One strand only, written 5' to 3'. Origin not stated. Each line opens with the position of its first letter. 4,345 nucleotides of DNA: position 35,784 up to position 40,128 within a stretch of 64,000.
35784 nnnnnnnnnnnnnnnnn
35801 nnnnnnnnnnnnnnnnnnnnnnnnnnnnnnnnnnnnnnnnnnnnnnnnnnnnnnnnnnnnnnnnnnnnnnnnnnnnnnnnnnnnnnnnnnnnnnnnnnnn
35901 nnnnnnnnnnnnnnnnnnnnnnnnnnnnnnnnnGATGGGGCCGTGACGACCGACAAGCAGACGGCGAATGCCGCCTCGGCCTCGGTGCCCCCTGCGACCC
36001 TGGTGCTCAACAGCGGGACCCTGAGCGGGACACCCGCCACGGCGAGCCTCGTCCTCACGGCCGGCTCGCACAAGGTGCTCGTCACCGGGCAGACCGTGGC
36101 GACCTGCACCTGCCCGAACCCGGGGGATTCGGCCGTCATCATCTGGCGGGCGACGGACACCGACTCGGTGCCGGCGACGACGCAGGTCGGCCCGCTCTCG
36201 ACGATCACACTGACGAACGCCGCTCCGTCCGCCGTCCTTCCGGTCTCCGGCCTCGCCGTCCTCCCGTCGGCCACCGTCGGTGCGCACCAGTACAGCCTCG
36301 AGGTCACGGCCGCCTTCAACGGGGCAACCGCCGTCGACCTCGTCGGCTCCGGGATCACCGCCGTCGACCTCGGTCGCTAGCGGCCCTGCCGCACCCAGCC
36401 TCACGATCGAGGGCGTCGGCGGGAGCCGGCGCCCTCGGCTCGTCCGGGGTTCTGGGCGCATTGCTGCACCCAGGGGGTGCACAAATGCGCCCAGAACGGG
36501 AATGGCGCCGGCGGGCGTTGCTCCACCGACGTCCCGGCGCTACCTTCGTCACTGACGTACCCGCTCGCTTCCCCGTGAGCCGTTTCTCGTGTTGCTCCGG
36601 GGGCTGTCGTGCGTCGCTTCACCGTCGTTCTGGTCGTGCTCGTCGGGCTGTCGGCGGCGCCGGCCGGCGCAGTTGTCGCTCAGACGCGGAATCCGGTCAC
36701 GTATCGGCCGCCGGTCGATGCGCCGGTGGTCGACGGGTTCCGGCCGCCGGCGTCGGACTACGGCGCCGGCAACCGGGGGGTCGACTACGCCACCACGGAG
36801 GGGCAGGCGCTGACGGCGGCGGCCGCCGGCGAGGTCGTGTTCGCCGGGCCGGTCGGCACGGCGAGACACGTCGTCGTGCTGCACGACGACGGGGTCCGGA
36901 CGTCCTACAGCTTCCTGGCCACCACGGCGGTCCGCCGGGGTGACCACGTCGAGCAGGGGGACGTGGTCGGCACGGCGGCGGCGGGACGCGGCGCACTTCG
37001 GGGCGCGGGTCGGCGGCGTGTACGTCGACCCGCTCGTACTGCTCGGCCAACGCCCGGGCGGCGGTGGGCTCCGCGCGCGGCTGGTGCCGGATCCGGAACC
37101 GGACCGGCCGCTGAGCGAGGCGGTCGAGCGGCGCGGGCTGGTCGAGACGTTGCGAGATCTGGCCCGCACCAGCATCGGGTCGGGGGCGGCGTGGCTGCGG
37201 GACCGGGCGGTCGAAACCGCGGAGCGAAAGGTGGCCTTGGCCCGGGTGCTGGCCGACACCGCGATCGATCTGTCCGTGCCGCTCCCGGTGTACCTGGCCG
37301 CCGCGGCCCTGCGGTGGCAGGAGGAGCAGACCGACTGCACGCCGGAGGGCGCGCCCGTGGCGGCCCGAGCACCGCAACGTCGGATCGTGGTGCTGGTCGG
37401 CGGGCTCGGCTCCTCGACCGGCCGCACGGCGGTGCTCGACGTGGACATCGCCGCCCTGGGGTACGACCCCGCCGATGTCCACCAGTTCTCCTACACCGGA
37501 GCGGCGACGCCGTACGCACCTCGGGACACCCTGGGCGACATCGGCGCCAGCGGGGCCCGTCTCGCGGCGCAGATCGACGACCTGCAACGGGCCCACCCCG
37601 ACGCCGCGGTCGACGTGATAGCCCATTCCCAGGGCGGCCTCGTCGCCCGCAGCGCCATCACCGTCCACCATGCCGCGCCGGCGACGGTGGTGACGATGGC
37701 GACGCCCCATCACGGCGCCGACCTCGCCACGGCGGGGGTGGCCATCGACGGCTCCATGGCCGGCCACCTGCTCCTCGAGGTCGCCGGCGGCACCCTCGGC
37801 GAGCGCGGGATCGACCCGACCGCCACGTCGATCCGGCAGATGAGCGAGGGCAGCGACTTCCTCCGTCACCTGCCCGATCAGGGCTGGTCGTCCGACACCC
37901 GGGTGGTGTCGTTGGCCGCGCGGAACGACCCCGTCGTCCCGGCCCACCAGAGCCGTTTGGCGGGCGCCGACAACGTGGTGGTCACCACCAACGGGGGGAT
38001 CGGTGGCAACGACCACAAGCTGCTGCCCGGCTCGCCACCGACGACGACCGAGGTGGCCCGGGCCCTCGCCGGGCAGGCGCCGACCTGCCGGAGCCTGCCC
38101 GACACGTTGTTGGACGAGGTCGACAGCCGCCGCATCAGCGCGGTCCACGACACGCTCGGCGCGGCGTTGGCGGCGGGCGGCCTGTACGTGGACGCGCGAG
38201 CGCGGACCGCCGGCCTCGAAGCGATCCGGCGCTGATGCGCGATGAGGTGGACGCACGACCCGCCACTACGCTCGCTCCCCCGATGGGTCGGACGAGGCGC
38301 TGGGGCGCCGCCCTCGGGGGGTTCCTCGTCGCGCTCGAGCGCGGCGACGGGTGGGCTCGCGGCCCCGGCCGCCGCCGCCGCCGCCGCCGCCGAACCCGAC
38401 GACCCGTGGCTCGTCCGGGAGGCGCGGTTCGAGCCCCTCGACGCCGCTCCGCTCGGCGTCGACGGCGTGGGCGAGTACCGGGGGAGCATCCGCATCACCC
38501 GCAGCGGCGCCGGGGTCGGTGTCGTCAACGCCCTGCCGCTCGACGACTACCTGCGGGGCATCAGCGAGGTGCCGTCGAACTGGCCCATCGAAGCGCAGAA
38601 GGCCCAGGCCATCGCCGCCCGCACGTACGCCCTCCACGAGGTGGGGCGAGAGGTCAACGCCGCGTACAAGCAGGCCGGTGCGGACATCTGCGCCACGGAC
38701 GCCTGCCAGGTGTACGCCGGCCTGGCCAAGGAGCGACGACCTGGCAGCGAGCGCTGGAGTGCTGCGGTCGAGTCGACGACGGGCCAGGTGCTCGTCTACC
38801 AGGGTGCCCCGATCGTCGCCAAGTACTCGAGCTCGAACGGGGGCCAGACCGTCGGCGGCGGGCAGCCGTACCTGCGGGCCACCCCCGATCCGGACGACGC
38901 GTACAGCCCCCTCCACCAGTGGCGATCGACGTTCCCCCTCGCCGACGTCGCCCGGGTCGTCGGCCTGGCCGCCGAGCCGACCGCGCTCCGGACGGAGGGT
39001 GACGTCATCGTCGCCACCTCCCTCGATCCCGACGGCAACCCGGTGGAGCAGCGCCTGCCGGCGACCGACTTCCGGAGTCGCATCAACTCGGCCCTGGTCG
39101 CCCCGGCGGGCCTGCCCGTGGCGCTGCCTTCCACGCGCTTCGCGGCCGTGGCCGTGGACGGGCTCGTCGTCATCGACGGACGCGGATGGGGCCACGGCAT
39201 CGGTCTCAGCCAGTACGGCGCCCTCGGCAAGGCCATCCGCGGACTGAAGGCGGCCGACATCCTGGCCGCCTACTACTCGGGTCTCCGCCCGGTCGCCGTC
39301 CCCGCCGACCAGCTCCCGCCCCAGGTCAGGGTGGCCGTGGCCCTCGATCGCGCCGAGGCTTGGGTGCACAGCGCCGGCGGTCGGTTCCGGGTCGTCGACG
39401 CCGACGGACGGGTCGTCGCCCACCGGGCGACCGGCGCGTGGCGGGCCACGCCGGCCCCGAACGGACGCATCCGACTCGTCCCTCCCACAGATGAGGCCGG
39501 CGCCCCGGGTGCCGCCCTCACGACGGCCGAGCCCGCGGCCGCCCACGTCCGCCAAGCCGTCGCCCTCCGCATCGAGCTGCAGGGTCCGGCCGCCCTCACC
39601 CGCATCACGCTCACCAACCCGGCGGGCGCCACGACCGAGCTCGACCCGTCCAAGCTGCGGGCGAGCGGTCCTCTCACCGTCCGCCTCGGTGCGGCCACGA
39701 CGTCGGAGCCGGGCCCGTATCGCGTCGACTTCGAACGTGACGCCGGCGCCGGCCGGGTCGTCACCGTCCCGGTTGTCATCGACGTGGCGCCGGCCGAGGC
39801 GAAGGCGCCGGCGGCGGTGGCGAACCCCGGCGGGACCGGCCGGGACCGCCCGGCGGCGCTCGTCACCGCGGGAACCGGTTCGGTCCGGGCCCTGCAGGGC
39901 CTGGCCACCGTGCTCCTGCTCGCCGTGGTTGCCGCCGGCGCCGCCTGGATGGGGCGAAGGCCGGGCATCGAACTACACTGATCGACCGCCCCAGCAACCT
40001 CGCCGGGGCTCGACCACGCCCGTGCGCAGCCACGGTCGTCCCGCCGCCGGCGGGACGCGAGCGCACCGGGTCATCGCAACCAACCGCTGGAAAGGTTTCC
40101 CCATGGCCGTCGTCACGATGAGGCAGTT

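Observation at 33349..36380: Membrane-anchored ~1010-aa fibre-like protein built from ~60 tandem decapeptide repeats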

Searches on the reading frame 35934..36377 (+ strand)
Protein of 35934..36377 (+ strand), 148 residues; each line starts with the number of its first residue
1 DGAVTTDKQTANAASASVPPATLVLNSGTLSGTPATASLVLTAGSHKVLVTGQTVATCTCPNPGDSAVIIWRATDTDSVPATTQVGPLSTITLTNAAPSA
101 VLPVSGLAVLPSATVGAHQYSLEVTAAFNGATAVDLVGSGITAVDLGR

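Call 51: find_homologous_proteins(query=window:35934-36377:+, max_evalue=0.001)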
Query seq(148 aa): 579 candidates shared short words with the query, none scored E <= 0.001.

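Call 67: predict_structure(alignment_id=A5)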
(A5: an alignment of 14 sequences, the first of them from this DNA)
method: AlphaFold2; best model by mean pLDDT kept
length: 148 residues; sequences in the alignment: 14
mean_pLDDT: 85.9   pTM: 0.79
mean pLDDT of the five models: 85.9, 85.7, 85.3, 84.2, 83.2
residues with pLDDT >= 90: 87; 70-90: 37; 50-70: 17; < 50: 7
segments of 3 or more residues with pLDDT < 50: 1-5
pLDDT, mean of each block of 10 residues (from residue 1): 49 72 73 90 91 96 96 78 91 98 95 88 93 92 87
secondary structure, 60 per line:
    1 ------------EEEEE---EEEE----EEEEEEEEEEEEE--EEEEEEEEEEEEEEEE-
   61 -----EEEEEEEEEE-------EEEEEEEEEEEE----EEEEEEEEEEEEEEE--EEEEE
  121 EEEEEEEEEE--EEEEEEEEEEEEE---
elements in order: E13-17 E21-24 E29-41 E44-59 E66-75 E83-94 E99-113 E116-130 E133-145

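Call 69: fold_search(model_id=the predicted structure, library=pdb)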
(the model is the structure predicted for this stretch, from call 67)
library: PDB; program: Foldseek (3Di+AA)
matches with E <= 10: 1713; with E <= 0.001: 26
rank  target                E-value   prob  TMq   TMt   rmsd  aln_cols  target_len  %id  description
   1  8okh_B                2.5e-05  1.00  0.45  0.42   5.5       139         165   13  Crystal structure of Bdellovibrio bacteriovorus Bd1399 (released 2023-10-25)
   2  7vrn_I                7.2e-05  1.00  0.54  0.24   5.0       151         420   14  Structure of infectious bursal disease virus Gt strain (released 2022-03-30)
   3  7r1m_A                1.4e-04  1.00  0.46  0.45   8.4       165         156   12  Crystal structure of ExsFA, a Bacillus cereus spore exosporium protein (released 2023-02-15)
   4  8ke9_A                1.5e-04  1.00  0.53  0.39   4.7       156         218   12  The CBD domain of cyanophage A-1(L) short tail fiber (released 2024-04-10)
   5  9eul                  1.5e-04  1.00  0.42  0.19   7.5       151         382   12  Cryo-EM structure of Staphylococcus aureus bacteriophage phi812 central spike protein - knob and petal domains (released 2025-04-09)
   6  7vrp_F                1.7e-04  1.00  0.41  0.18  16.7       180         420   12  Structure of infectious bursal disease virus Gx strain (released 2022-03-30)
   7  2o0o_A                3.0e-04  1.00  0.47  0.46   6.5       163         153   15  Crystal structure of TL1A (released 2007-10-30)
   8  7vrp_I                3.1e-04  1.00  0.55  0.24   4.8       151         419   14  Structure of infectious bursal disease virus Gx strain (released 2022-03-30)
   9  9k09_A                3.3e-04  1.00  0.49  0.24   5.3       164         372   13  Cyanophage A4 portal-tail complex (released 2025-04-09)
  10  9vzi_B                3.5e-04  1.00  0.39  0.46   7.3       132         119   15  Cyanopodophage Pan3 Needle (released 2025-11-26)
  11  2wq4_C                4.1e-04  1.00  0.50  0.55   5.0       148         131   10  N-terminal domain of BC2L-C Lectin from Burkholderia cenocepacia (released 2010-01-12)
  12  2df7_B                4.4e-04  1.00  0.51  0.22   6.2       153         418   14  Crystal structure of infectious bursal disease virus VP2 subviral particle (released 2006-06-27)
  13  6i50                  4.4e-04  1.00  0.41  0.40   8.4       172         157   11  Structure of Eiger TNF from S. frugiperda (released 2019-08-14)
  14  7vrn_L                5.2e-04  1.00  0.53  0.23   5.1       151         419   15  Structure of infectious bursal disease virus Gt strain (released 2022-03-30)
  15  7vrp_J                5.5e-04  0.96  0.38  0.17  19.4       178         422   12  Structure of infectious bursal disease virus Gx strain (released 2022-03-30)
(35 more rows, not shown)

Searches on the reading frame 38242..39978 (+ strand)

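Call 53: search_protein_families(library=pfam, proteins=[window:38242-39978:+], max_evalue=0.01)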
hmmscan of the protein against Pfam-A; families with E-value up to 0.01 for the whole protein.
window:38242-39978:+ (579 aa): 1 family
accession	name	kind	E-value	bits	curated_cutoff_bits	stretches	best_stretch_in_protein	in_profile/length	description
PF08486.15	SpoIID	-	1.6e-24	86.8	23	1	90-186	3-97/97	Stage II sporulation protein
